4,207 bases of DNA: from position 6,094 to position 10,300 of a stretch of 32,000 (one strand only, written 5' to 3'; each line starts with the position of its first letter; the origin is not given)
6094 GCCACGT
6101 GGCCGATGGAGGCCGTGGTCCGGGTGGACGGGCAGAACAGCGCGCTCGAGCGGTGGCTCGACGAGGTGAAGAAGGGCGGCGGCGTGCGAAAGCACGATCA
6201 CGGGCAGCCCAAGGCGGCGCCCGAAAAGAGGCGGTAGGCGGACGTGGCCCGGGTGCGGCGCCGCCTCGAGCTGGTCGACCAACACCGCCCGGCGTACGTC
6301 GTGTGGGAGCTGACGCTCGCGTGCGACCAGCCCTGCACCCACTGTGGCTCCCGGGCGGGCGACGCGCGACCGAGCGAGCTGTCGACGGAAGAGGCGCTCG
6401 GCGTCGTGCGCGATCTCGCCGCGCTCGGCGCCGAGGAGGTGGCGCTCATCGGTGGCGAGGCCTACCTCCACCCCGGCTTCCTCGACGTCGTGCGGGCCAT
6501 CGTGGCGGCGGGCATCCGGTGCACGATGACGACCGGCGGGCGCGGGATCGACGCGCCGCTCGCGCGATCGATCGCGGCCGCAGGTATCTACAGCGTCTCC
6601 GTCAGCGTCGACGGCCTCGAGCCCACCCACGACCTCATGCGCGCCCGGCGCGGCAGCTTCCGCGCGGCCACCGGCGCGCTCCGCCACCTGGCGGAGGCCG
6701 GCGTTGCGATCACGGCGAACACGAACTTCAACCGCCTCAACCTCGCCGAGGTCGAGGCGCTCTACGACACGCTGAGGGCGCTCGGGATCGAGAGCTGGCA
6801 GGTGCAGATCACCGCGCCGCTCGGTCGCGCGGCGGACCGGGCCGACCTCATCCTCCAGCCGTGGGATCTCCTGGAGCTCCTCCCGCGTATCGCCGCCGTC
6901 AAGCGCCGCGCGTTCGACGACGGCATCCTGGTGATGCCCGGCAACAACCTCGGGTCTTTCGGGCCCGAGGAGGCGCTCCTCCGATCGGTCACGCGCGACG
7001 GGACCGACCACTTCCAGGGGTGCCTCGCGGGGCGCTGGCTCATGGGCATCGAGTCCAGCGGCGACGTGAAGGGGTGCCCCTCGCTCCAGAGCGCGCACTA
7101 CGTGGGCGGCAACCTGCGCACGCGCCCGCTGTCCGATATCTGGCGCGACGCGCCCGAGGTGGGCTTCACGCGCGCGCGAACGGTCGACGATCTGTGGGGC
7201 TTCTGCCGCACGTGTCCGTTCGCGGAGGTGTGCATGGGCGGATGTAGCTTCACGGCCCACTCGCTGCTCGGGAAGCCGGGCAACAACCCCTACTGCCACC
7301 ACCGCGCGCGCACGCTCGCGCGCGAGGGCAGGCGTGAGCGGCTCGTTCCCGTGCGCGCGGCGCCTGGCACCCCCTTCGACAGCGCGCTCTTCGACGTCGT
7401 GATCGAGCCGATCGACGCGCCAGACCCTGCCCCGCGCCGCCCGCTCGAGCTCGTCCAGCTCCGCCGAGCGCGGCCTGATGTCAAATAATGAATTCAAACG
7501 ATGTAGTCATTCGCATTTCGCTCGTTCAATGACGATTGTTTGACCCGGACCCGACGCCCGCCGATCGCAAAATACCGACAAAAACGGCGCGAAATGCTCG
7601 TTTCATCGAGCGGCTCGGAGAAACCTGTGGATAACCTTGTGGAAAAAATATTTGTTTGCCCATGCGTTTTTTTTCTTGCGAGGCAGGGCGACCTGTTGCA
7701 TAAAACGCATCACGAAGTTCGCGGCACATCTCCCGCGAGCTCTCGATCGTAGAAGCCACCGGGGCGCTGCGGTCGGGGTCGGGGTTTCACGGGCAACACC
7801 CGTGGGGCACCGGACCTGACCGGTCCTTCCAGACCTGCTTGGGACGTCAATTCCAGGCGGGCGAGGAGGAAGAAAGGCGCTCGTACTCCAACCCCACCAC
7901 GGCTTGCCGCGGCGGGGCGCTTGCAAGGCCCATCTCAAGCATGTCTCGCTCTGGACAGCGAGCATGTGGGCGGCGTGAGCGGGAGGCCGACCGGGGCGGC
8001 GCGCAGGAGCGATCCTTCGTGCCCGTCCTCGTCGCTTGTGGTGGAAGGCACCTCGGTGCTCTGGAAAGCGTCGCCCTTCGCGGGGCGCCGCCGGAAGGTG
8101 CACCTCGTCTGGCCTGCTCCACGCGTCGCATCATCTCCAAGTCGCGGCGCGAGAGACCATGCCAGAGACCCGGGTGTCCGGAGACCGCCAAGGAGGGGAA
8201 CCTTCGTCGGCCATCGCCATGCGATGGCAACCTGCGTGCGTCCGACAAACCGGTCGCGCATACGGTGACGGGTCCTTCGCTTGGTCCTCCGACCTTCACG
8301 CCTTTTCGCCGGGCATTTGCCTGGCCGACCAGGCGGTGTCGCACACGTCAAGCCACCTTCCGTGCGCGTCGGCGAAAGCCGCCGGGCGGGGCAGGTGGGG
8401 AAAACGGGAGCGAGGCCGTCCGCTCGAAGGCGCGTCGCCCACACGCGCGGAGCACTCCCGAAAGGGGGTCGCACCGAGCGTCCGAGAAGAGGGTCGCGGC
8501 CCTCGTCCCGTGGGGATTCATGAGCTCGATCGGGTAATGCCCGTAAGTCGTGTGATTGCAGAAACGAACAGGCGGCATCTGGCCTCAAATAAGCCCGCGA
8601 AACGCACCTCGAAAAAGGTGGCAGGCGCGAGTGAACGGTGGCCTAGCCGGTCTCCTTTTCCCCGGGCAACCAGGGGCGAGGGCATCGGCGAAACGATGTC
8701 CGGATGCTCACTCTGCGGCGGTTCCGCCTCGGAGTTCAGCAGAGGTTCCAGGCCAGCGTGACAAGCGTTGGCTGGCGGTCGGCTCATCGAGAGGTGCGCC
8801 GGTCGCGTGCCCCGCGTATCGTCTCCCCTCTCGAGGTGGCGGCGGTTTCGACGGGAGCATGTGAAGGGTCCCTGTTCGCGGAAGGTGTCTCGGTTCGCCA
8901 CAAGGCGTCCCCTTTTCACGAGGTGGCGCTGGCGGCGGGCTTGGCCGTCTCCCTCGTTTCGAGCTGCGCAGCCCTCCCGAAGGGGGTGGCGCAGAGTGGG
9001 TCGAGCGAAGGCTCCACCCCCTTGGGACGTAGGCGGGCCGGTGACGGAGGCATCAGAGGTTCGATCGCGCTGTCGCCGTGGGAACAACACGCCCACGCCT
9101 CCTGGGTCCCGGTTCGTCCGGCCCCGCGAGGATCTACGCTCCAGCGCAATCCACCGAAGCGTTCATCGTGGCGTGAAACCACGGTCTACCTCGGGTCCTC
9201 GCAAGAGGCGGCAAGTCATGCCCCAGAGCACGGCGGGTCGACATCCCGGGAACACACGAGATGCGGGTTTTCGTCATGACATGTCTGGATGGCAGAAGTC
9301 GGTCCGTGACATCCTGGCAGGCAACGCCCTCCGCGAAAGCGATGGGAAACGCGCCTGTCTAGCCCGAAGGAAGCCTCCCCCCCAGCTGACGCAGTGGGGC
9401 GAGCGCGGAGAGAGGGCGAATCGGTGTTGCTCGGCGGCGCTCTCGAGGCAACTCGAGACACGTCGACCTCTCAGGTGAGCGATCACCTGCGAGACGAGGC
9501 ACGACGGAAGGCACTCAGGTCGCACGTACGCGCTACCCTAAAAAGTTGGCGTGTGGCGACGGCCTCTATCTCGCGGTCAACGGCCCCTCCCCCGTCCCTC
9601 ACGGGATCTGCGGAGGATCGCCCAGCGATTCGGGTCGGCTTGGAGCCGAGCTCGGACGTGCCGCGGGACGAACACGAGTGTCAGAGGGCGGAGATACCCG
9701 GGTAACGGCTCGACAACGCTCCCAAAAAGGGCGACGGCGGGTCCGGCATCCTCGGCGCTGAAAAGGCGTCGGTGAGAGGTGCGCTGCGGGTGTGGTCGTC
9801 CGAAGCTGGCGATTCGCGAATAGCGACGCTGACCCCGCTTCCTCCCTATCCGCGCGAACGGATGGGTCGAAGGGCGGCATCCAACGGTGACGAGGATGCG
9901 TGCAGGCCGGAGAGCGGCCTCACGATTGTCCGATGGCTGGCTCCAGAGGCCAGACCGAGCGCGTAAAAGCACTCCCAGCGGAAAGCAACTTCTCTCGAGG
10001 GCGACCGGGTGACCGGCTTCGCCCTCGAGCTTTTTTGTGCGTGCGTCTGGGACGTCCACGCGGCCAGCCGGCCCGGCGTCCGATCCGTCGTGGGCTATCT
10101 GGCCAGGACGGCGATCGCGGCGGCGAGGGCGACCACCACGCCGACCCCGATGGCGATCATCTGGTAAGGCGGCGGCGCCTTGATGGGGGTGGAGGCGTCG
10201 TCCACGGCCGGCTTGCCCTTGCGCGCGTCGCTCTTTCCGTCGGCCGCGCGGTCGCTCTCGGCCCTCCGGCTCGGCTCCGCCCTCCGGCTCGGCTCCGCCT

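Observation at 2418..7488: Tightly coupled Ser/Thr kinase, trypsin-like protease and radical-SAM/SPASM operon with no visible substrate peptide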

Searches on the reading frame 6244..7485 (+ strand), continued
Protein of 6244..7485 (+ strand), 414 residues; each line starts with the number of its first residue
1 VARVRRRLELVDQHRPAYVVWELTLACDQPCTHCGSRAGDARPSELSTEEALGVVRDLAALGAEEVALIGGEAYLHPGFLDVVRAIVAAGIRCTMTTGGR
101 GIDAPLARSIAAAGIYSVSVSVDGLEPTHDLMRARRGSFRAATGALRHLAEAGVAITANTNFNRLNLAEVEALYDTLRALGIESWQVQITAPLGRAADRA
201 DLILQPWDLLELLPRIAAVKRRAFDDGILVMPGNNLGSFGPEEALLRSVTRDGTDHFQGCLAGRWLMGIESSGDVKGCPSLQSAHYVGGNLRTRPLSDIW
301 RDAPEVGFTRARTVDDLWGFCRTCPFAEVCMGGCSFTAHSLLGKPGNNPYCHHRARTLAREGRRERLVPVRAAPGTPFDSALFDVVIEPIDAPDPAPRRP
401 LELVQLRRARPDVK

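Call 23: find_related_loci(query=A1, collection=genome_contigs, flank=10000)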
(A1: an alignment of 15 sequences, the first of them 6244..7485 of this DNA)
Query A1 (414 aa) in genome_contigs; peptide patterns used: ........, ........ (x = any residue, [..] = any of these).
476 stretches matched a pattern; 447 encode a relative of the query (tblastn E <= 1e-3); the best 80 are kept; 80 distinct loci.
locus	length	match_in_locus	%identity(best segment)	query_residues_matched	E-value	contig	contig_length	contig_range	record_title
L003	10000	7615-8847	72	4-410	0e+0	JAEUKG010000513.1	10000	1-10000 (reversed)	MAG: Myxococcales bacterium isolate new MAG-89 k141_1898510, whole genome shotgun sequence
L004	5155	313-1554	72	4-413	0e+0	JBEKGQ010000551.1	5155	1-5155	MAG: Polyangiaceae bacterium isolate SPRUCE 257 SPRUCE_257_551, whole genome shotgun sequence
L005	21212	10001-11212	70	6-408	0e+0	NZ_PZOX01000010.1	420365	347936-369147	Vitiosangium sp. GDMCC 1.1324 contig10, whole genome shotgun sequence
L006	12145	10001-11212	71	6-409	0e+0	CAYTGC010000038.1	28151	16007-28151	MAG TPA_asm: uncultured Myxococcales bacterium isolate SRP189682_co2_104 genome assembly, contig: NODE_2182_length_28151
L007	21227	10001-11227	68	1-408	0e+0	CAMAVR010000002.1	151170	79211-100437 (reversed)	MAG: Nannocystis exedens isolate MaH-09apr19-220 genome assembly, contig: MaH-09apr19-C91, whole genome shotgun sequence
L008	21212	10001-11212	70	6-408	0e+0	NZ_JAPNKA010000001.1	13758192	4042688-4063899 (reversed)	Archangium lansingense strain MIWBW ctg.000000F, whole genome shotgun sequence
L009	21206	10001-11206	71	4-404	0e+0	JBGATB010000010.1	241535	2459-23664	MAG: Myxococcaceae bacterium isolate MAG_AAO_H10.6 AAOH10-6_opera_contig_245, whole genome shotgun sequence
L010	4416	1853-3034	72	15-408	0e+0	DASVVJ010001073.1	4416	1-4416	MAG TPA_asm: Myxococcaceae bacterium isolate SMAG_U3340 k141_24218, whole genome shotgun sequence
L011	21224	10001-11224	67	4-410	0e+0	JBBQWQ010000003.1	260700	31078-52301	MAG: Polyangiales bacterium isolate Co_metawrap_2065 Cmw_2065_k141_29045898_length_260700_cov_16.8853, whole genome shot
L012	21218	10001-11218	68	6-411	0e+0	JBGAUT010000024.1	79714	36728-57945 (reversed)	MAG: Polyangia bacterium isolate MAG_MBR_AS.52 MBRAS-52_NODE_24_length_79714_cov_5.874104, whole genome shotgun sequence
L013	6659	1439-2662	69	6-411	0e+0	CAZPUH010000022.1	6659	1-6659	MAG TPA_asm: uncultured Myxococcales bacterium isolate binchicken_co84_299 genome assembly, contig: k141_2597239, whole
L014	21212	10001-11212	68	6-408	0e+0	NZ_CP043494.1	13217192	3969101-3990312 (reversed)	Archangium minus strain Cbm 6 chromosome, complete genome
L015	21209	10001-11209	69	12-412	0e+0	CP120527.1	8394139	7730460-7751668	Myxococcaceae bacterium GXIMD 01537 chromosome, complete genome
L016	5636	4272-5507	68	1-408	0e+0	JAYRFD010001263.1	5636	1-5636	MAG: Polyangia bacterium isolate SH_SHASGE3bin.23 k141_1681174, whole genome shotgun sequence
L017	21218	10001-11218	69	4-408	0e+0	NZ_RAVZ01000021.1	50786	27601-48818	Corallococcus terminator strain CA054A NODE_21_50786_cov_32.6801, whole genome shotgun sequence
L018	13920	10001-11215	69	4-413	0e+0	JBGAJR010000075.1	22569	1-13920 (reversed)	MAG: Polyangiaceae bacterium isolate MAG_AAO_H125.41 AAOH125-41_opera_contig_4323, whole genome shotgun sequence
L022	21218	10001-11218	68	4-408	0e+0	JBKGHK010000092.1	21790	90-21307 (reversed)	Pyxidicoccus sp. 3LFB2 NODE_92_length_21790_cov_58.208788, whole genome shotgun sequence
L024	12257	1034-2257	69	4-410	0e+0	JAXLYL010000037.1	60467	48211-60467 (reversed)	MAG: Polyangiaceae bacterium isolate STL-MYX12 C1.258.fa-37, whole genome shotgun sequence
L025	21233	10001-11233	67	3-409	0e+0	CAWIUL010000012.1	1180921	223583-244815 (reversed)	MAG: uncultured delta proteobacterium isolate MFD01872.bin.1.328 genome assembly, contig: contig_40213, whole genome sho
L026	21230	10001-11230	68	6-408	0e+0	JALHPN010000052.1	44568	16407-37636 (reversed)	MAG: Polyangiaceae bacterium isolate bin.255 c_000000004041, whole genome shotgun sequence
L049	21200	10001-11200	66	6-405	1e-178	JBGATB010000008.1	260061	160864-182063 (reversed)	MAG: Myxococcaceae bacterium isolate MAG_AAO_H10.6 AAOH10-6_opera_contig_206, whole genome shotgun sequence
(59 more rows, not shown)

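Call 31: find_encoding_contigs(protein=P0001, flank=10000, max_places=3)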
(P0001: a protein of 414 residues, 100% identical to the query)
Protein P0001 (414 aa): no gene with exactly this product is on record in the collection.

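Call 35: find_encoding_contigs(protein=P0002, flank=3000, max_places=3)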
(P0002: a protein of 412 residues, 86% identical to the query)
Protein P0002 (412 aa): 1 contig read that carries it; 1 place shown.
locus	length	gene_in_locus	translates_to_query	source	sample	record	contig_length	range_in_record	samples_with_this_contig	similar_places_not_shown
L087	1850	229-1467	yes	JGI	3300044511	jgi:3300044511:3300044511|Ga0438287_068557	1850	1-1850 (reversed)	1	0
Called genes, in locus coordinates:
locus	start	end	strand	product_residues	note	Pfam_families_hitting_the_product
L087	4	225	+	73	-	-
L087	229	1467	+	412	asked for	PF04055:Radical_SAM, PF13186:SPASM (weak)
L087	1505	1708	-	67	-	-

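Call 57: search_solved_structures(query=window:6244-7485:+, max_evalue=0.00001)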
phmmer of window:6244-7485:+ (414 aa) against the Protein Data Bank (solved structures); distinct sequences matched with E-value up to 0.00001: 5.
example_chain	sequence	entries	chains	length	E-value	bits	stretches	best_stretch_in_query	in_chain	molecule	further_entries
6efn_A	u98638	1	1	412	3.8e-22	81.9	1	11-198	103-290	Sporulation killing factor maturation protein SkfB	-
6c8v_A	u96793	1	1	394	6.5e-13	51.5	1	16-362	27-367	Coenzyme PQQ synthesis protein E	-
7vob_C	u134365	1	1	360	2.3e-10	43.1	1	15-189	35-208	Cytosylglucuronate decarboxylase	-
7voc_C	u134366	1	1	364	2.4e-10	43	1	15-189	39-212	Cytosylglucuronate decarboxylase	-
5v1q_A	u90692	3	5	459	8.5e-07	31.3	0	25-335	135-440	Radical SAM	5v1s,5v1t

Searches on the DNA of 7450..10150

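Call 66: search_rna_families(source=window, start=7450, end=10150, threshold=evalue, max_evalue=1)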
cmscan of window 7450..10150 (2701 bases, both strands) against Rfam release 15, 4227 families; matches with E-value up to 1: 0.
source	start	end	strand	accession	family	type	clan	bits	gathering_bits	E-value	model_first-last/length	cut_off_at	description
